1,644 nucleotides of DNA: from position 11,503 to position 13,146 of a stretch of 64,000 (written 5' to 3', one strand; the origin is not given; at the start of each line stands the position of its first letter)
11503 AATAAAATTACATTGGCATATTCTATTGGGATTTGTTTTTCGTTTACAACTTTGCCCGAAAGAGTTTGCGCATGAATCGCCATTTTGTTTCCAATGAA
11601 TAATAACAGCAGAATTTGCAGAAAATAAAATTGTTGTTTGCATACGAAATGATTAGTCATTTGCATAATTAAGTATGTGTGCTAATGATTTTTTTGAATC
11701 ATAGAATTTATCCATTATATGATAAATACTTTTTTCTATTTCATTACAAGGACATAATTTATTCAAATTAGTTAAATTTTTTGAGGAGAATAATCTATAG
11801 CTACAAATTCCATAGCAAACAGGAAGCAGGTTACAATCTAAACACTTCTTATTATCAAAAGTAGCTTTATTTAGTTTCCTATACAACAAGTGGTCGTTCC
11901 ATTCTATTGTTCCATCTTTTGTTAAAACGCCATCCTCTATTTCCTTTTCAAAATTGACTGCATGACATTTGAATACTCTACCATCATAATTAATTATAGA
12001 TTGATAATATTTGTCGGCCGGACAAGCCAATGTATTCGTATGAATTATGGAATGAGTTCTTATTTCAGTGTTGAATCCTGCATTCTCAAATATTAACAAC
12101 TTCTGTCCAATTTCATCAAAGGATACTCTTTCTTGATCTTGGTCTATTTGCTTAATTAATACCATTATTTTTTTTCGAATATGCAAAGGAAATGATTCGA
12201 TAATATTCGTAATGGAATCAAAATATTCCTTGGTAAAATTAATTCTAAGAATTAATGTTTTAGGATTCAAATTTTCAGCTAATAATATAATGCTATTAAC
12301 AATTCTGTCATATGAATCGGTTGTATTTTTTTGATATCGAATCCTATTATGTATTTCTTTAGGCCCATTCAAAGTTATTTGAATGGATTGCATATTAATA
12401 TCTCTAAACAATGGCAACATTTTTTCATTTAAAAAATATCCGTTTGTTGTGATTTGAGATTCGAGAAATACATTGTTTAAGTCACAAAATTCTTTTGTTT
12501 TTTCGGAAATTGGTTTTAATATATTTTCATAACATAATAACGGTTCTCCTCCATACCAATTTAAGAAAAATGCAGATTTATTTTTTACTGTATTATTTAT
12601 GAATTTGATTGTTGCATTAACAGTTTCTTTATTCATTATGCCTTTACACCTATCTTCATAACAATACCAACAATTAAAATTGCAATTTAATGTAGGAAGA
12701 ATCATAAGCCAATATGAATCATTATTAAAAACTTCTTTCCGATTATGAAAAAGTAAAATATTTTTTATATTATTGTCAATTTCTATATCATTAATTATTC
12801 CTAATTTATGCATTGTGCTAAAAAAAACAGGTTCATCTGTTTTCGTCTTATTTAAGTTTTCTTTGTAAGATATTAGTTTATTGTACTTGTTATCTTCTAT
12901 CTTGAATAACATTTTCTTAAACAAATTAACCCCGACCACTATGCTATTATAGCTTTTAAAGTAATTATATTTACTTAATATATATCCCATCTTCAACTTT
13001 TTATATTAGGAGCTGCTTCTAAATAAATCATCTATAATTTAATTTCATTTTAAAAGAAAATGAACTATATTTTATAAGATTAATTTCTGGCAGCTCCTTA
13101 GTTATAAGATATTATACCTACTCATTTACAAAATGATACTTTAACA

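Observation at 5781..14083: Compact radical-SAM/SPASM RiPP operon with GG-leader precursor, C39-ABC exporter, mini-HlyD, embedded OM barrel and LytTR regulator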

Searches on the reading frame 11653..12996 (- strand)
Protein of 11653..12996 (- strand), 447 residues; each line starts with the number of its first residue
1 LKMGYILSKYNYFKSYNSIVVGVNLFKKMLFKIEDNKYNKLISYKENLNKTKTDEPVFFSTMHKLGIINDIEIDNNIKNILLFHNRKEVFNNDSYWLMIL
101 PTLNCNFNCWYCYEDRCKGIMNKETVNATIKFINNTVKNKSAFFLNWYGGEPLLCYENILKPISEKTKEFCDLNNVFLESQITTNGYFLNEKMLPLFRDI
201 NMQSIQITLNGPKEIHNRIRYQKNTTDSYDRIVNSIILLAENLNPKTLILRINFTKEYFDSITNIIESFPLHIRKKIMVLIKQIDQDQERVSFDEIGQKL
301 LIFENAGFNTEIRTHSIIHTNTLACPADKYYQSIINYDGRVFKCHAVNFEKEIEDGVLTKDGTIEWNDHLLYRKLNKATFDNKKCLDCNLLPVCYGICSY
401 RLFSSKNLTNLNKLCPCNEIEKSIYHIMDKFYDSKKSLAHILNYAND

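Call 3: search_protein_families(library=pfam, proteins=[window:11653-12996:-], max_evalue=0.01)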
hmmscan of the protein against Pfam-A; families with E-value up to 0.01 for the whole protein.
window:11653-12996:- (447 aa): 2 families
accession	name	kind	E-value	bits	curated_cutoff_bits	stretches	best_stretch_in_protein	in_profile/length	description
PF04055.27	Radical_SAM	-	5.7e-13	49.8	29.5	1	100-265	2-162/166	Radical SAM superfamily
PF13353.11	Fer4_12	-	6.3e-05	23.7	22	1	104-198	14-107/137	4Fe-4S single cluster domain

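Call 4: search_protein_families(library=ncbifam, proteins=[window:11653-12996:-], max_evalue=0.01)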
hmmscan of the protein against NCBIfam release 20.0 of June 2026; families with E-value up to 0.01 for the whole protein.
window:11653-12996:- (447 aa): 44 families (the best 25 are shown)
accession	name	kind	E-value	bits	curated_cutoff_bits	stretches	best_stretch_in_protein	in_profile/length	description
TIGR04334.1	rSAM_Clo7bot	equivalog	4.5e-46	157.4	600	1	38-402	33-409/440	radical SAM/SPASM domain Clo7bot peptide maturase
NF038107.1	rSAM_NF038107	equivalog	1.1e-41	143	600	1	8-406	4-408/444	Cys-every-fifth radical SAM/SPASM peptide maturase CefB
TIGR04463.1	rSAM_vs_C_rich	equivalog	1.9e-41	142.3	525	1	16-425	15-421/438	TIGR04463 family radical SAM/SPASM RiPP maturase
TIGR04280.1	geopep_mat_rSAM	hypoth_equivalog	4.3e-33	114.9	400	1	61-402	52-396/428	geopeptide radical SAM maturase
NF047865.1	rSAM_PapB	equivalog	2.4e-28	99.4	340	1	99-399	7-317/330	PapB family radical SAM/SPASM ranthipeptide maturase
NF052473.1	rSAM_FlmE_OhkG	exception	2.2e-26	92.6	500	1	11-268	16-275/481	FlmE/OhkG family radical SAM/SPASM peptide maturase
NF041298.1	rSAM_mat_DynA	equivalog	1.9e-24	86.3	450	1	99-269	5-174/356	dynobactin maturation radical SAM/SPASM protein DynA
TIGR04064.1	rSAM_nif11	equivalog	6.3e-20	71.3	518.7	1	96-243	79-228/459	nif11-like peptide radical SAM maturase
TIGR03974.1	rSAM_six_Cys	equivalog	2.5e-19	69.5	425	1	103-273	105-278/451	thioether cross-link-forming SCIFF peptide maturase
NF041707.1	rSAM_YhhB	equivalog_domain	9.9e-19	67.5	445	1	104-242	11-155/369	cyclophane-forming radical SAM/SPASM peptide maturase YhhB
TIGR03942.1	sulfatase_rSAM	equivalog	1.2e-18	67.3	349.45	1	103-242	9-151/363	anaerobic sulfatase maturase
TIGR03978.1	rSAM_paired_1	equivalog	3.1e-18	65.8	370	1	80-269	68-257/466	His-Xaa-Ser system radical SAM maturase HxsB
NF040492.1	not_ScfB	exception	6.1e-18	64.9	855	1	103-411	103-428/450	ScfB-related radical SAM/SPASM orphan maturase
TIGR04261.1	rSAM_GlyRichRpt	subfamily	8.7e-16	57.9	310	1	100-269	2-173/363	cyclophane-forming radical SAM/SPASM peptide maturase GrrM/OscB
TIGR03906.1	quino_hemo_SAM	equivalog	3e-15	55.9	453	1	102-261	101-263/467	quinohemoprotein amine dehydrogenase maturation protein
TIGR04085.1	rSAM_more_4Fe4S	domain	1.5e-09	38.1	27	1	325-409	1-85/93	SPASM domain-containing protein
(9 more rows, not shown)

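Call 8: find_related_loci(query=window:11653-12996:-, collection=genome_contigs, flank=10000)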
Query window:11653-12996:- (447 aa) in genome_contigs; peptide patterns used: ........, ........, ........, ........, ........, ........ (x = any residue, [..] = any of these).
94 stretches matched a pattern; 19 encode a relative of the query (tblastn E <= 1e-3); 19 distinct loci.
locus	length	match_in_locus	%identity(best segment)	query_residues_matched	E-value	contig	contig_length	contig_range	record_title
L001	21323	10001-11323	47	5-444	2e-131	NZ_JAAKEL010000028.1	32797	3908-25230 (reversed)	Dysgonomonas sp. ZJ279 Scaffold27_1, whole genome shotgun sequence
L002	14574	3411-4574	33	8-398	8e-68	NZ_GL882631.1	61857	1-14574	Bacteroides fluxus YIT 12057 Scfld46, whole genome shotgun sequence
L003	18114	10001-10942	39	91-399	4e-55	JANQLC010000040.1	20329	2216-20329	MAG: Flavobacteriales bacterium isolate PL25a_bin.37 k99_2310807, whole genome shotgun sequence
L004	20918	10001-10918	36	95-398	1e-53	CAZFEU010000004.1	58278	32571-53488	MAG TPA_asm: uncultured Muribaculaceae bacterium isolate SRP199465_co1_325 genome assembly, contig: NODE_1002_length_582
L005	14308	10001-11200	30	8-408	3e-52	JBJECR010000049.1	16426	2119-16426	MAG: Muribaculaceae bacterium isolate LOHA43_bin.022 NODE_1880_length_16426_cov_15.342190, whole genome shotgun sequence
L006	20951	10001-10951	34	90-408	2e-51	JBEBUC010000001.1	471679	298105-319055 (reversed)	MAG: Flavobacterium sp. isolate T2.bin.200 NODE_14_length_471679_cov_35.710886, whole genome shotgun sequence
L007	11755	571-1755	31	4-399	6e-51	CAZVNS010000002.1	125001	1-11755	MAG TPA_asm: uncultured Muribaculaceae bacterium isolate SRP222994_co1_374 genome assembly, contig: NODE_97_length_12500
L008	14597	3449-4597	31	24-407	4e-49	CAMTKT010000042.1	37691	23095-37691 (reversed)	MAG TPA_asm: uncultured Bacteroides sp. isolate SRR12464007_bin.12_metawrap_v1.3_MAG genome assembly, contig: NODE.294_l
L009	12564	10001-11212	31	8-408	2e-60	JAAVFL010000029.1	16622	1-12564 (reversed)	MAG: Bacteroidales bacterium isolate Mgla_MAG_13-bin_17 c_000000040691, whole genome shotgun sequence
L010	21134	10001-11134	35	56-429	7e-48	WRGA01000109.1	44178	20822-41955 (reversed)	MAG: Candidatus Azobacteroides sp. isolate Mp193P4bin6 JGI24699J35502_11134173, whole genome shotgun sequence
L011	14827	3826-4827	32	62-398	6e-46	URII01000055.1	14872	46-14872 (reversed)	uncultured Porphyromonadaceae bacterium isolate UMGS1025 genome assembly, contig: NODE_2917_length_14872_cov_4.390092, w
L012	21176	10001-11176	29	7-398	3e-44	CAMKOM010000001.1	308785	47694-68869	MAG: uncultured Bacteroidetes bacterium isolate SRR12081297_bin.87_metaWRAP_v1.3_MAG genome assembly, contig: ERZ1228977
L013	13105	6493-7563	32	48-399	7e-44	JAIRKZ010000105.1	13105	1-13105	MAG: Tannerellaceae bacterium isolate Cc175_bin27 k119_1324134, whole genome shotgun sequence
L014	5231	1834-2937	32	35-399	4e-41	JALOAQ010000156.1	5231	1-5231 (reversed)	MAG: Bacteroidales bacterium isolate SO_2017_LW2 bin 33 scaffold_33722_c1_LW138R_2017, whole genome shotgun sequence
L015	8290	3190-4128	30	82-398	8e-36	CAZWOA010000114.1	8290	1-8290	MAG TPA_asm: uncultured Marinilabiliaceae bacterium isolate SRP294416_co3_423 genome assembly, contig: NODE_19149_length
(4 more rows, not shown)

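Call 9: find_homologous_proteins(query=window:11653-12996:-, max_evalue=0.00001)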
Query window:11653-12996:- (447 aa): 147 proteins with E <= 0.00001 among 3757 candidates; the best 120 are listed.
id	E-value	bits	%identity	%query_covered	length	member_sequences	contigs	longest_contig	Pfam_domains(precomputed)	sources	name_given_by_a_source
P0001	1.1e-234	797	79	99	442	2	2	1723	PF04055.28,PF13353.12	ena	-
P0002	1.6e-202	691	69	99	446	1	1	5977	PF04055.28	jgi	jgi:uncharacterized protein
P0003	5.2e-188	643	86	73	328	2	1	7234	PF04055.28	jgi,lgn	-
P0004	2.5e-185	635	64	99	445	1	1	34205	PF04055.28,PF13353.12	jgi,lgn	jgi:uncharacterized protein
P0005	2.9e-170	585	73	78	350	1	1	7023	PF04055.28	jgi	jgi:uncharacterized protein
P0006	3.4e-156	539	62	89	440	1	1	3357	PF04055.28,PF13353.12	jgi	jgi:uncharacterized protein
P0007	3.5e-151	522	57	99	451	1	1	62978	PF04055.28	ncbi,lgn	-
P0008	1.2e-141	491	55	91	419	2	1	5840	PF04055.28,PF13353.12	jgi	jgi:uncharacterized protein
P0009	5.2e-140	485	53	95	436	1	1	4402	PF04055.28,PF13353.12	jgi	jgi:uncharacterized protein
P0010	5.9e-140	485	52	98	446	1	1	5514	PF04055.28,PF13353.12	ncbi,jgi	-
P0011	1.6e-138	480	53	98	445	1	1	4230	PF04055.28,PF13353.12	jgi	jgi:uncharacterized protein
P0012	6.9e-132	458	49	98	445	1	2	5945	PF04055.28,PF13353.12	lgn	-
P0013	2.4e-130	453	50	98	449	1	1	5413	PF04055.28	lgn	-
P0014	5.8e-129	449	49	99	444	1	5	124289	PF04055.28,PF13353.12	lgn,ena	-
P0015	1.3e-127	444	47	98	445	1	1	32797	PF04055.28,PF13353.12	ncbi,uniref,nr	ncbi:radical SAM/SPASM domain-containing protein [Dysgonomonas sp. ZJ279]|uniref:radical SAM/SPASM d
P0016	2.5e-126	440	50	98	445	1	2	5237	PF04055.28,PF13353.12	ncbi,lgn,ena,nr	ncbi:MAG TPA: hypothetical protein DHV28_00710 [Ignavibacteriales bacterium]|nr:hypothetical protein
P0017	1.6e-125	438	49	98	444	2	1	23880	PF04055.28,PF13353.12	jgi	-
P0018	2.4e-125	437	49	98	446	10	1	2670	PF04055.28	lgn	-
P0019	5.7e-125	436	54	82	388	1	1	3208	PF04055.28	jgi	jgi:uncharacterized protein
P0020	1.9e-124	434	48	98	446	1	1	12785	PF04055.28,PF13353.12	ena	-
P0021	2.5e-123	430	48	99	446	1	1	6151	PF04055.28,PF13353.12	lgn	-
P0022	1.5e-122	428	49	98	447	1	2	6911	PF04055.28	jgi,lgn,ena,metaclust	metaclust:\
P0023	6.9e-122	426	48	98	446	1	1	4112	PF04055.28,PF13353.12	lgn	-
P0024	1.7e-121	424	47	99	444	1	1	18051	PF04055.28,PF13353.12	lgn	-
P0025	4.0e-121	423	48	98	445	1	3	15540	PF04055.28,PF13353.12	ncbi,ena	-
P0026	1.1e-120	422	48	98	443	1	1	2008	PF04055.28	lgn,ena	-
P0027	2.5e-120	420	47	98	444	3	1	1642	PF04055.28,PF13353.12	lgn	-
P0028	1.5e-119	418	47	93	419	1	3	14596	PF04055.28,PF13353.12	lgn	-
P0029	2.8e-119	417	47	98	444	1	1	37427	PF04055.28,PF13353.12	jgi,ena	jgi:radical SAM additional 4Fe4S-binding domain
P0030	1.5e-118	415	46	99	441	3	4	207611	PF04055.28,PF13353.12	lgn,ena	-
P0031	9.4e-118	412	46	99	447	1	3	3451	PF04055.28,PF13353.12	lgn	-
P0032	2.1e-116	407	46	98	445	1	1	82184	PF04055.28,PF13353.12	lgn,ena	-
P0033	6.4e-116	406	46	99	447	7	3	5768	PF04055.28,PF13353.12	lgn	-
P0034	1.4e-115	405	46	98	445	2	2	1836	PF04055.28,PF13353.12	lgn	-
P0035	5.6e-115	403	46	99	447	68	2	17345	PF04055.28,PF13353.12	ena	-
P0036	7.1e-113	396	43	99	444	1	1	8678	PF04055.28,PF13353.12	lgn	-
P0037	3.4e-111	390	44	99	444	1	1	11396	PF04055.28,PF13353.12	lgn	-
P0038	1.7e-110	388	41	99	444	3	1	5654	PF04055.28,PF13353.12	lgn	-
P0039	7.9e-107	376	44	97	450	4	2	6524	PF04055.28,PF13353.12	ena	-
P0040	1.2e-106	375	44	99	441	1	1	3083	PF04055.28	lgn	-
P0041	2.6e-106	374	43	100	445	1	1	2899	PF04055.28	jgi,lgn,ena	-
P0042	2.7e-106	374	45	98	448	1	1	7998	PF04055.28,PF13353.12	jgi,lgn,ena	-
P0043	8.7e-106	372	44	98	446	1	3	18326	PF04055.28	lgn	-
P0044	2.1e-103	365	42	98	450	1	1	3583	PF04055.28,PF13353.12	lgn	-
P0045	8.1e-103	363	43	98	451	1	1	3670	PF04055.28,PF13353.12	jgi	jgi:uncharacterized protein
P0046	1.3e-101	359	44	94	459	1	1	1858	PF04055.28,PF13353.12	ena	-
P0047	1.6e-101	358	44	92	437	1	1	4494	PF04055.28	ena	-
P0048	2.4e-101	358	42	98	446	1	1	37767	PF04055.28,PF13353.12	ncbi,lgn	-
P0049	2.6e-100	354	45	91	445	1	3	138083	PF04055.28,PF13353.12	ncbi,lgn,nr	ncbi:radical SAM/SPASM domain-containing protein [Bacteroidia bacterium]|nr:radical SAM/SPASM domain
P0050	1.2e-99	352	43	97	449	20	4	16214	PF04055.28,PF13353.12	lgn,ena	-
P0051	1.9e-99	352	45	89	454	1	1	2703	PF04055.28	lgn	-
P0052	4.9e-99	350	44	89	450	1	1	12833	PF04055.28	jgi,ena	-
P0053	3.7e-98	347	43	98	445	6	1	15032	PF04055.28,PF13353.12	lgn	-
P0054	6.8e-98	346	43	98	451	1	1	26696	PF04055.28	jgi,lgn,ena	-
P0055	9.3e-98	346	43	96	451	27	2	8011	PF04055.28,PF13353.12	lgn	-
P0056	3.9e-96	341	41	99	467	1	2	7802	PF04055.28,PF13353.12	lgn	-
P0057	4.7e-96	340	41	98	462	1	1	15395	PF04055.28,PF13353.12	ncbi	-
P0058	1.0e-93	333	45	85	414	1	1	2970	PF04055.28,PF13353.12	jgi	jgi:uncharacterized protein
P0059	4.1e-93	331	43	89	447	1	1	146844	PF04055.28,PF13353.12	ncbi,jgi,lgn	-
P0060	4.1e-92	327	40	96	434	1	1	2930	PF04055.28,PF13353.12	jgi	-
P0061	3.8e-90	321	41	90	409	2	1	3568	PF04055.28,PF13353.12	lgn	-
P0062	1.5e-89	319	39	99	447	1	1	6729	PF04055.28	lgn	-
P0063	1.5e-85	306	41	88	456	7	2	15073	PF04055.28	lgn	-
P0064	1.4e-83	299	44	82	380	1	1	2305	PF04055.28,PF13353.12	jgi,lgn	jgi:uncharacterized protein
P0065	3.1e-83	298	39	95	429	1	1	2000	PF04055.28,PF13353.12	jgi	jgi:uncharacterized protein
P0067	3.4e-76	275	36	96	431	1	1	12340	PF04055.28,PF13353.12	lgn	-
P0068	4.6e-76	275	37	95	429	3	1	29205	PF04055.28,PF13353.12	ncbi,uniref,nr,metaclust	ncbi:uncharacterized protein SAMN05216323_105323 [Williamwhitmania taraxaci]|uniref:Radical SAM core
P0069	1.6e-73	266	38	95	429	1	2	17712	PF04055.28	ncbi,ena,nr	ncbi:MAG: radical SAM protein [Bacteroidales bacterium]|nr:radical SAM protein [Bacteroidales bacter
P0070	1.1e-71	260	49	57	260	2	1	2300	PF04055.28,PF13353.12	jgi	jgi:uncharacterized protein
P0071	1.4e-71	260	33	95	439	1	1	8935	PF04055.28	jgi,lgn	jgi:uncharacterized protein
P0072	3.3e-70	255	37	89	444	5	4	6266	PF04055.28,PF13353.12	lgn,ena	-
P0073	1.1e-62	230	36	88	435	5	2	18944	PF04055.28,PF13353.12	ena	-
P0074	3.2e-62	229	42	74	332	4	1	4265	PF04055.28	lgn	-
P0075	1.3e-61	227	43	64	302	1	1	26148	PF04055.28,PF13353.12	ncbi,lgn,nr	ncbi:hypothetical protein FACS1894179_05940 [Bacteroidia bacterium]|nr:hypothetical protein FACS1894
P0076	7.1e-61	224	32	97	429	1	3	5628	PF04055.28,PF13353.12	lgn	-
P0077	1.6e-60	223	32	96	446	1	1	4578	PF13186.12,PF04055.28,PF13353.12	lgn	-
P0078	3.7e-58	216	33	89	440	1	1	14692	PF04055.28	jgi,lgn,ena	-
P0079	4.2e-57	212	31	92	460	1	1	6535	PF04055.28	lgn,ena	-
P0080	8.8e-57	211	34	82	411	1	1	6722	PF04055.28,PF13353.12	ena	-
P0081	9.1e-57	211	30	94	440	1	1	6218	PF04055.28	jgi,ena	-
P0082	8.8e-55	204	35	83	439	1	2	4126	PF04055.28,PF13353.12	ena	-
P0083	2.2e-54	203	35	76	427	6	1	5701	PF04055.28,PF13353.12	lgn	-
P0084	3.6e-54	202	34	88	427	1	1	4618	PF04055.28,PF13353.12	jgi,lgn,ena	-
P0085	1.0e-53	201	34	87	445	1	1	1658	PF04055.28,PF13353.12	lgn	-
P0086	2.3e-53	200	30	93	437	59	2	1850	PF04055.28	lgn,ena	-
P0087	2.6e-53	200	36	75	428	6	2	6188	PF04055.28,PF13353.12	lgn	-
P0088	3.6e-52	196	31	89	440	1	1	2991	PF04055.28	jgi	-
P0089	2.1e-51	193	28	96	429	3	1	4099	PF04055.28,PF13353.12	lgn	-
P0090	2.2e-50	190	34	69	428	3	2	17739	PF04055.28,PF13353.12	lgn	-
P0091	2.9e-50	189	36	68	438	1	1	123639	PF04055.28,PF13353.12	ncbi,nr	ncbi:MAG: radical SAM protein [Muribaculaceae bacterium]|nr:radical SAM protein [Muribaculaceae bact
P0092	3.0e-50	189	32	84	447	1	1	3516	PF04055.28,PF13353.12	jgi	jgi:uncharacterized protein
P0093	4.5e-50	189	35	78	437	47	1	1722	PF04055.28,PF13353.12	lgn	-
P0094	5.4e-50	189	30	87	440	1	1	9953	PF04055.28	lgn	-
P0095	7.3e-50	188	30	90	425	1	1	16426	PF04055.28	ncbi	ncbi:MAG: radical SAM protein [Muribaculaceae bacterium]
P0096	1.2e-49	187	32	87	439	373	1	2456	PF04055.28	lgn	-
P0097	9.0e-49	185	30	94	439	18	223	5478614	PF04055.28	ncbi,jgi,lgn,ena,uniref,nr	ncbi:radical SAM/SPASM domain-containing protein [Bacteroides hominis]|uniref:SPASM domain-containin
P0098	2.4e-48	183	33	70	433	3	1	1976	PF04055.28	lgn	-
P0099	5.8e-48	182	33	88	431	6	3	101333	PF04055.28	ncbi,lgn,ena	-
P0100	8.0e-48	181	35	77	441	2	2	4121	PF04055.28,PF13353.12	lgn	-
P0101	4.2e-47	179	31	82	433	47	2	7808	PF04055.28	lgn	-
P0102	1.0e-46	178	33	70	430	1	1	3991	PF04055.28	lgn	-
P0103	1.5e-46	177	29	87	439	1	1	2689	PF04055.28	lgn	-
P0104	1.8e-45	174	28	95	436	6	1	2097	PF04055.28,PF13353.12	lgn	-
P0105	7.9e-44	168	29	88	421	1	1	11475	PF04055.28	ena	-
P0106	2.7e-43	166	32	79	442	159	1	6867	PF04055.28,PF13353.12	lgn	-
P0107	1.9e-42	164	34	80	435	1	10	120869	PF04055.28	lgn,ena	-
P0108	4.3e-42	163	34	80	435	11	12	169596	PF04055.28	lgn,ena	-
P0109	5.9e-42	162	31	80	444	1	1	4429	PF04055.28,PF13353.12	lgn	-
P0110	1.5e-41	161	29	85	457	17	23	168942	PF04055.28,PF13353.12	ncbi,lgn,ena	-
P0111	4.8e-41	159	31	87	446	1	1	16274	PF04055.28,PF13353.12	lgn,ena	-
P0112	1.3e-40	158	30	68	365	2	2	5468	PF04055.28,PF13353.12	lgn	-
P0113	2.8e-40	157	27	89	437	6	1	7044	PF04055.28,PF13353.12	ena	-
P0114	2.9e-40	157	30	79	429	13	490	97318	PF04055.28,PF13353.12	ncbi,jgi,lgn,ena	ncbi:MAG: radical SAM protein [Muribaculaceae bacterium]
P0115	3.7e-40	156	30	72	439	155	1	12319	PF04055.28,PF13353.12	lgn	-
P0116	6.2e-39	152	32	79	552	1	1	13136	PF04055.28,PF13353.12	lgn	-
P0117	6.9e-39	152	34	74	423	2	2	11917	PF04055.28,PF13353.12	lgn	-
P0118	1.9e-37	147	33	81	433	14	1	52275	PF04055.28,PF13353.12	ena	-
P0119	1.0e-35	142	29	79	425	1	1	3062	PF04055.28,PF13353.12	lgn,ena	-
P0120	1.1e-34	138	31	72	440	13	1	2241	PF04055.28,PF13353.12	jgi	-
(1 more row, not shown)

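Call 12: find_encoding_contigs(protein=P0004, flank=10000, max_places=3)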
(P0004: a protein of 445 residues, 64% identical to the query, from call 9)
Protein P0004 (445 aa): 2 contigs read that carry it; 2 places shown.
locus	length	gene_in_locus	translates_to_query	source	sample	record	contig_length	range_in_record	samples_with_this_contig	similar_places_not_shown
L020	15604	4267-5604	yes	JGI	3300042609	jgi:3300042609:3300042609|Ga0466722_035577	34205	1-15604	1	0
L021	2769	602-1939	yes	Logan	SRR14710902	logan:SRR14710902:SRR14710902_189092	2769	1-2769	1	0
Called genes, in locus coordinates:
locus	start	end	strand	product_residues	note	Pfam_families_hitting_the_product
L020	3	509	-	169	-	?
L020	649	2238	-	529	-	PF00009:GTP_EFTU, PF01926:MMR_HSR1, PF22042:EF-G_D2, PF03144:GTP_EFTU_D2 (weak), PF16658:RF3_C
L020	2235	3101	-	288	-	PF01370:Epimerase, PF04321:RmlD_sub_bind, PF02719:Polysacc_synt_2 (weak), PF07993:NAD_binding_4 (weak), PF16363:GDP_Man_Dehyd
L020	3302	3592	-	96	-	PF01381:HTH_3, PF13560:HTH_31 (faint)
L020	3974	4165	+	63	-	-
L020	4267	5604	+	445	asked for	PF04055:Radical_SAM, PF13353:Fer4_12 (weak)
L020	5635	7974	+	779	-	PF13715:CarbopepD_reg_2, PF14905:OMP_b-brl_3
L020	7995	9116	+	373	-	PF03412:Peptidase_C39, PF00664:ABC_membrane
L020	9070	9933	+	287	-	PF00005:ABC_tran, PF02463:SMC_N (faint), PF13401:AAA_22 (weak), PF13304:AAA_21 (faint)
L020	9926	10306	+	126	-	-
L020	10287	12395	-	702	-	PF14508:GH97_N, PF10566:Glyco_hydro_97, PF14509:GH97_C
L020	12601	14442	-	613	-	PF09087:Cyc-maltodext_N, PF00128:Alpha-amylase, PF10438:Cyc-maltodext_C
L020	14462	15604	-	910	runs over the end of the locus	PF02922:CBM_48, PF00128:Alpha-amylase, PF18962:Por_Secre_tail (weak)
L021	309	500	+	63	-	-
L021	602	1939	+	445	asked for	PF04055:Radical_SAM, PF13353:Fer4_12 (weak)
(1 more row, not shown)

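Call 13: find_encoding_contigs(protein=P0007, flank=10000, max_places=3)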
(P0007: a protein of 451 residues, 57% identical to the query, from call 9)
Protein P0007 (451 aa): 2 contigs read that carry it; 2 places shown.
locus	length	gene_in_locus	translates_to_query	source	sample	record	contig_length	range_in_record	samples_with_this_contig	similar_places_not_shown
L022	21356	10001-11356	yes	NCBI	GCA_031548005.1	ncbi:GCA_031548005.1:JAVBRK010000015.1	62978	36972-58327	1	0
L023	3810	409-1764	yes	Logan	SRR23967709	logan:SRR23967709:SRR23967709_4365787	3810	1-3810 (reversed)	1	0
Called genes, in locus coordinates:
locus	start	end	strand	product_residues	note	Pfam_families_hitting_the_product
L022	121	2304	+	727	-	PF04738:Lant_dehydr_N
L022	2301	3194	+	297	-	PF14028:Lant_dehydr_C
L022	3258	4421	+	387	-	PF00085:Thioredoxin (faint), PF13905:Thioredoxin_8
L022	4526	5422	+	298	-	PF01963:TraB_PrgY_gumN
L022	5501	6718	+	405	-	PF13098:Thioredoxin_2 (faint), PF00085:Thioredoxin, PF00578:AhpC-TSA, PF14595:Thioredoxin_9 (faint), PF08534:Redoxin (weak), PF13905:Thioredoxin_8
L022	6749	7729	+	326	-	PF01963:TraB_PrgY_gumN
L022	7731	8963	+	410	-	-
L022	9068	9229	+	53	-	-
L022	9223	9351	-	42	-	-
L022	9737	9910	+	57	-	-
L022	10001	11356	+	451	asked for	PF04055:Radical_SAM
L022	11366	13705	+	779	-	PF13715:CarbopepD_reg_2 (faint), PF14905:OMP_b-brl_3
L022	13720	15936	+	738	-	PF03412:Peptidase_C39, PF00664:ABC_membrane, PF00005:ABC_tran, PF02463:SMC_N (faint)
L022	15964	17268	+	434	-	PF26002:Beta-barrel_AprE (weak)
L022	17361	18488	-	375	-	PF00691:OmpA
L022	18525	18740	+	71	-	-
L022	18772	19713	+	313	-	PF08545:ACP_syn_III, PF08541:ACP_syn_III_C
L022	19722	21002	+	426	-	PF01136:Peptidase_U32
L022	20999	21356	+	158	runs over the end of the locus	PF13279:4HBT_2, PF03061:4HBT (weak)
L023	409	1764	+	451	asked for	PF04055:Radical_SAM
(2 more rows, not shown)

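Call 14: find_encoding_contigs(protein=P0002, flank=10000, max_places=3)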
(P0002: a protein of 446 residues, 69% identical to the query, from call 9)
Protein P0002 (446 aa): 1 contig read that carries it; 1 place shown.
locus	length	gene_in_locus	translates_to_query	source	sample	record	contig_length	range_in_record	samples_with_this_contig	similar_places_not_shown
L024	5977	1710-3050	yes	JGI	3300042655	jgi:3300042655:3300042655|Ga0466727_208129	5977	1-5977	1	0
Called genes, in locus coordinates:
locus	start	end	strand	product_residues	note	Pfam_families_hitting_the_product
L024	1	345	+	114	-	?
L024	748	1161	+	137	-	-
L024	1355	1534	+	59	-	-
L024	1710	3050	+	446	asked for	PF04055:Radical_SAM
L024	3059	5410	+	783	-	PF13620:CarboxypepD_reg, PF13715:CarbopepD_reg_2, PF14905:OMP_b-brl_3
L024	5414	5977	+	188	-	?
